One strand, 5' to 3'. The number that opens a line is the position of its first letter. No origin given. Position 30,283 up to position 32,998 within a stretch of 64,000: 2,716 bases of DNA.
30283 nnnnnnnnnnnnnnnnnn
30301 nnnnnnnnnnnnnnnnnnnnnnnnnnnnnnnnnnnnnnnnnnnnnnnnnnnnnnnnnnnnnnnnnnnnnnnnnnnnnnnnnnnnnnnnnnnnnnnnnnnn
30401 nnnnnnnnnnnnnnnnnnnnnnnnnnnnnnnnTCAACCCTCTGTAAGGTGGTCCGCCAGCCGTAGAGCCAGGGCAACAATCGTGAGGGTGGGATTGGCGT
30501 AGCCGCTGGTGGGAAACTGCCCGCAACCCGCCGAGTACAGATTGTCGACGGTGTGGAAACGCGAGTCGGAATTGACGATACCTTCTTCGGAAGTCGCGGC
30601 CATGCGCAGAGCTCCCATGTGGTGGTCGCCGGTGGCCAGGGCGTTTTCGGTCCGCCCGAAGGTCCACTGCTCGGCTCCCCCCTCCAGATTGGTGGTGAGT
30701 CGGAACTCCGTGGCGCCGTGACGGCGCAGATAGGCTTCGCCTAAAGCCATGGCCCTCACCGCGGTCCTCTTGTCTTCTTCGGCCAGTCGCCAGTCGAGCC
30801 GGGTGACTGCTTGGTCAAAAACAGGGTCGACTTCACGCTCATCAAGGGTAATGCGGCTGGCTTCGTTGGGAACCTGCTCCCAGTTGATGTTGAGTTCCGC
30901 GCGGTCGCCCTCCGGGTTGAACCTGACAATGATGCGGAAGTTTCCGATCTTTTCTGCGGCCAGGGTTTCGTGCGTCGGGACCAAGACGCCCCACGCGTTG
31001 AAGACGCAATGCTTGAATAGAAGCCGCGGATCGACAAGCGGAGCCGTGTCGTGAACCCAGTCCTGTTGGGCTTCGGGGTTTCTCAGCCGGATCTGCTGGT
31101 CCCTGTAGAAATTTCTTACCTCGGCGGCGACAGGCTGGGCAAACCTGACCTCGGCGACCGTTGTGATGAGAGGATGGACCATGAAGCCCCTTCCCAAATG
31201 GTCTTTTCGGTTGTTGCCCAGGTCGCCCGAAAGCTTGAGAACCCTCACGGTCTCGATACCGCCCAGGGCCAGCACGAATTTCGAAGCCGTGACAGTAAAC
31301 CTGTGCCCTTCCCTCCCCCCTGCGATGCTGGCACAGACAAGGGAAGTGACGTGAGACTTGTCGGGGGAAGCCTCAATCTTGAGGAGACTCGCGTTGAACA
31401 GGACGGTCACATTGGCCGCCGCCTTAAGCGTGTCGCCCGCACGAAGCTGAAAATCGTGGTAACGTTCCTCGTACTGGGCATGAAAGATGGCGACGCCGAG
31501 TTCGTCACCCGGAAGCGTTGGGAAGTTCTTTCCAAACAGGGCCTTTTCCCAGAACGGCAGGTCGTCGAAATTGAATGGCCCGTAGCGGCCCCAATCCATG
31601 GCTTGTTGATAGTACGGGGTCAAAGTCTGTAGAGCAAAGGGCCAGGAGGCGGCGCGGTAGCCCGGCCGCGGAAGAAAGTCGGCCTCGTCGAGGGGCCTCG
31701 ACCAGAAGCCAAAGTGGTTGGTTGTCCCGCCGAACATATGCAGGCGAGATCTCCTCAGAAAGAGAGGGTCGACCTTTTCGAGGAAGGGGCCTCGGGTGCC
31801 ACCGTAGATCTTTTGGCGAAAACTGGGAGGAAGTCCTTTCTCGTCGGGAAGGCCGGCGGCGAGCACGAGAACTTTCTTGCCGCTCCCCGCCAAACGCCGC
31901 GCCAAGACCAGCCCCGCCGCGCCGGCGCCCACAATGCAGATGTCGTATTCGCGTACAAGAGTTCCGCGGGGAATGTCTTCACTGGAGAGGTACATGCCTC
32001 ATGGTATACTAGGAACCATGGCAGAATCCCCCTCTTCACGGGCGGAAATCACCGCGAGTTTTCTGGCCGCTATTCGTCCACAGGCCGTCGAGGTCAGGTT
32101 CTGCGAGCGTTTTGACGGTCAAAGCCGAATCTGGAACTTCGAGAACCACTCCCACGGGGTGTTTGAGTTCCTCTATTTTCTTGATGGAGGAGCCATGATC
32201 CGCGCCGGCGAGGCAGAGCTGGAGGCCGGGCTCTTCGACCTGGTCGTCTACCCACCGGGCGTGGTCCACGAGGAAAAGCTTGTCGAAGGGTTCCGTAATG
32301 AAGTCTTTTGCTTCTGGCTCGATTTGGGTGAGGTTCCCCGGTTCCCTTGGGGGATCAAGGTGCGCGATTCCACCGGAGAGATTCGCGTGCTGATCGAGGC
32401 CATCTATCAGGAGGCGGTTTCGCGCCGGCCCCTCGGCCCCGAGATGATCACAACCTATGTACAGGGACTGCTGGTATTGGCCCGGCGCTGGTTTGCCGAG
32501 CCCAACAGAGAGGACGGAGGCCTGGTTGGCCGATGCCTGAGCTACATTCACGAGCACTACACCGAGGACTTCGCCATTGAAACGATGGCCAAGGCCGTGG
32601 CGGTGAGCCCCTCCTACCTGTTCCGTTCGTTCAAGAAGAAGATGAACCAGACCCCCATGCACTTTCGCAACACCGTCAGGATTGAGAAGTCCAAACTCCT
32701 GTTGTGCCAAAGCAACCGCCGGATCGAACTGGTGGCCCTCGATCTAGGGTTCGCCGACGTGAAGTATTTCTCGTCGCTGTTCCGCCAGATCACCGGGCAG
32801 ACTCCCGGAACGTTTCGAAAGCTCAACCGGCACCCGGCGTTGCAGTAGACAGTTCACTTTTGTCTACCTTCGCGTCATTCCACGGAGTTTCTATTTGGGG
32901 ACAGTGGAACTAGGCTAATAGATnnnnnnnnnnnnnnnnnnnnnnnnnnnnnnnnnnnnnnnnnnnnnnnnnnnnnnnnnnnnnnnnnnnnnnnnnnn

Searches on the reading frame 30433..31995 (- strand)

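Call 4: search_protein_families(library=pfam, proteins=[window:30433-31995:-])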
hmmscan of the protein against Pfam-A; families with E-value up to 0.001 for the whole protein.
window:30433-31995:- (520 aa): 6 families
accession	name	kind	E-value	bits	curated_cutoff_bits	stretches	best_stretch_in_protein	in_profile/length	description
PF05199.19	GMC_oxred_C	-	6.1e-18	66.2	24.6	1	376-510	1-139/139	GMC oxidoreductase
PF07992.20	Pyr_redox_2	-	1.1e-06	28.7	26.1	0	17-45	1-29/291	Pyridine nucleotide-disulphide oxidoreductase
PF00732.25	GMC_oxred_N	-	0.0001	22.6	23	1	188-275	136-217/218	GMC oxidoreductase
PF01266.30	DAO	-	0.00017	21.7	27.9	1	18-49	1-33/353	FAD dependent oxidoreductase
PF00890.30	FAD_binding_2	-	0.00024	20.9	20.4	0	18-48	1-31/414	FAD binding domain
PF13450.12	NAD_binding_8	-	0.00067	20.3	21.9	0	21-45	1-25/68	NAD(P)-binding Rossmann-like domain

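Call 5: search_protein_families(library=ncbifam, proteins=[window:30433-31995:-])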
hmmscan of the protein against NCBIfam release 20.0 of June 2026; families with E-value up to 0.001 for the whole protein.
window:30433-31995:- (520 aa): 10 families
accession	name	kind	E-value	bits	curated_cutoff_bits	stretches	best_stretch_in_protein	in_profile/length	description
TIGR02462.1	pyranose_ox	equivalog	2.3e-11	43.3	544.9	1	458-516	484-542/548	pyranose oxidase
NF002550.0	PRK02106.1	subfamily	1.6e-09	36.9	605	1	15-51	4-41/563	choline dehydrogenase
TIGR03970.1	mycofact_MftG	equivalog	8.9e-09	34.8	387.45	0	18-48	2-33/487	mycofactocin dehydrogenase MftG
NF058674.1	CholsOxChoxAB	equivalog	2.1e-07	29.8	850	1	454-516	469-531/535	cholesterol oxidase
TIGR01810.1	betA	equivalog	8.2e-06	24.7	732.1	0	18-52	1-36/532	choline dehydrogenase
NF038210.1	GMC_mycofac_3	equivalog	1.6e-05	23.9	300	1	20-48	2-30/418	mycofactocin system GMC family oxidoreductase MftG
TIGR04542.1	GMC_mycofac_2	equivalog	1.8e-05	24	400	0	18-49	1-33/425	mycofactocin system GMC family oxidoreductase MftG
NF006593.0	PRK09126.1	equivalog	0.00018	20.5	420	1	15-45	3-33/393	5-demethoxyubiquinol-8 5-hydroxylase UbiM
NF005560.0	PRK07233.1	equivalog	0.00077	18.4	252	0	18-45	2-29/435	hypothetical protein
TIGR02032.1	GG-red-SF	subfamily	0.0009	19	158.8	0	17-45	1-29/297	geranylgeranyl reductase family protein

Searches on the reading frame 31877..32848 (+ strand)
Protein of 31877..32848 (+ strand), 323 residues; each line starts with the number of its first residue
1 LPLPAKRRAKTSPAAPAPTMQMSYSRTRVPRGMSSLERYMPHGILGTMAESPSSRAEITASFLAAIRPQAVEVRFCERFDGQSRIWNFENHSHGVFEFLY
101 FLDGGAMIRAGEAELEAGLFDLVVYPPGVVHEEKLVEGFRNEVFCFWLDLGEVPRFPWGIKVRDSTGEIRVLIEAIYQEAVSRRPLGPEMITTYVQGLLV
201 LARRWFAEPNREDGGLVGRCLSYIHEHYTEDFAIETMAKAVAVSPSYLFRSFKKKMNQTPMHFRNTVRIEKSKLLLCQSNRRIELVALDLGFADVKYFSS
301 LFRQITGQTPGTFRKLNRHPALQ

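Call 4: search_protein_families(library=pfam, proteins=[window:31877-32848:+])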
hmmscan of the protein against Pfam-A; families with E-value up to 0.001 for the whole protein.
window:31877-32848:+ (323 aa): 3 families
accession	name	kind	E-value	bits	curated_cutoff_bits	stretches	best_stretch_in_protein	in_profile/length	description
PF12833.13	HTH_18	-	9.6e-21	74.3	33.6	1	237-315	1-79/80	Helix-turn-helix domain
PF00165.29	HTH_AraC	-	8.7e-19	67.6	26.6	2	224-265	1-42/42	Bacterial regulatory helix-turn-helix proteins, AraC family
PF02311.25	AraC_binding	-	0.00084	19.5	21.1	0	86-140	14-68/135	AraC-like ligand binding domain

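Call 5: search_protein_families(library=ncbifam, proteins=[window:31877-32848:+])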
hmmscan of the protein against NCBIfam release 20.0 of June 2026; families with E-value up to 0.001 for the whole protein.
window:31877-32848:+ (323 aa): 25 families
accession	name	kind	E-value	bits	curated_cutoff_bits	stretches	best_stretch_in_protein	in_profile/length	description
NF007860.0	PRK10572.1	equivalog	2.9e-21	75.6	208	1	165-318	132-286/292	arabinose operon transcriptional regulator AraC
NF047455.1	TF_Staph_AryK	equivalog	5.3e-19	67.9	850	1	218-318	160-260/759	transcriptional regulator AryK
NF047788.1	TransRegPocR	equivalog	8.3e-17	61.4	500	1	217-317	191-291/296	transcriptional regulator PocR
NF010028.0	PRK13503.1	equivalog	4.5e-16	59.1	288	1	168-315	123-271/278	HTH-type transcriptional activator RhaS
TIGR04094.1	adjacent_YSIRK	equivalog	3.7e-15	55.8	200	1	215-314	285-383/383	YSIRK-targeted surface antigen transcriptional regulator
NF007693.0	PRK10371.1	equivalog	8.8e-14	51.4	253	1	216-319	199-302/309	transcriptional regulator MelR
NF006902.0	PRK09393.1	equivalog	2.8e-12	46.4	425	1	213-316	218-321/327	transcriptional regulator FtrA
NF010025.2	PRK13500.1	equivalog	6.7e-12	45.6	525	1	167-319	124-280/282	HTH-type transcriptional activator RhaR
NF041686.2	ant_diox_reg_AndR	equivalog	1.5e-10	41.2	350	1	212-311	214-315/321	anthranilate 1,2-dioxygenase regulatory protein AndR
NF049932.1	TranspRegBtr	equivalog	2.4e-10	39.5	900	1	219-318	168-267/531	bacillibactin transport transcriptional regulator Btr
NF007633.0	PRK10296.1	equivalog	3e-10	40.1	264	1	230-315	188-273/280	transcriptional regulator ChbR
NF010027.0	PRK13502.1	equivalog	8.4e-10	38.6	384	1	168-317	125-278/282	HTH-type transcriptional activator RhaR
NF010026.0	PRK13501.1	equivalog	1.7e-09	37.2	363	1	195-315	153-276/290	HTH-type transcriptional activator RhaR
NF007584.0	PRK10219.1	equivalog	2.4e-09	37.5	174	1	220-315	10-105/107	superoxide response transcriptional regulator SoxS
TIGR02297.1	HpaA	equivalog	2.9e-09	36.6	274.65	1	219-315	190-286/287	4-hydroxyphenylacetate catabolism regulatory protein HpaA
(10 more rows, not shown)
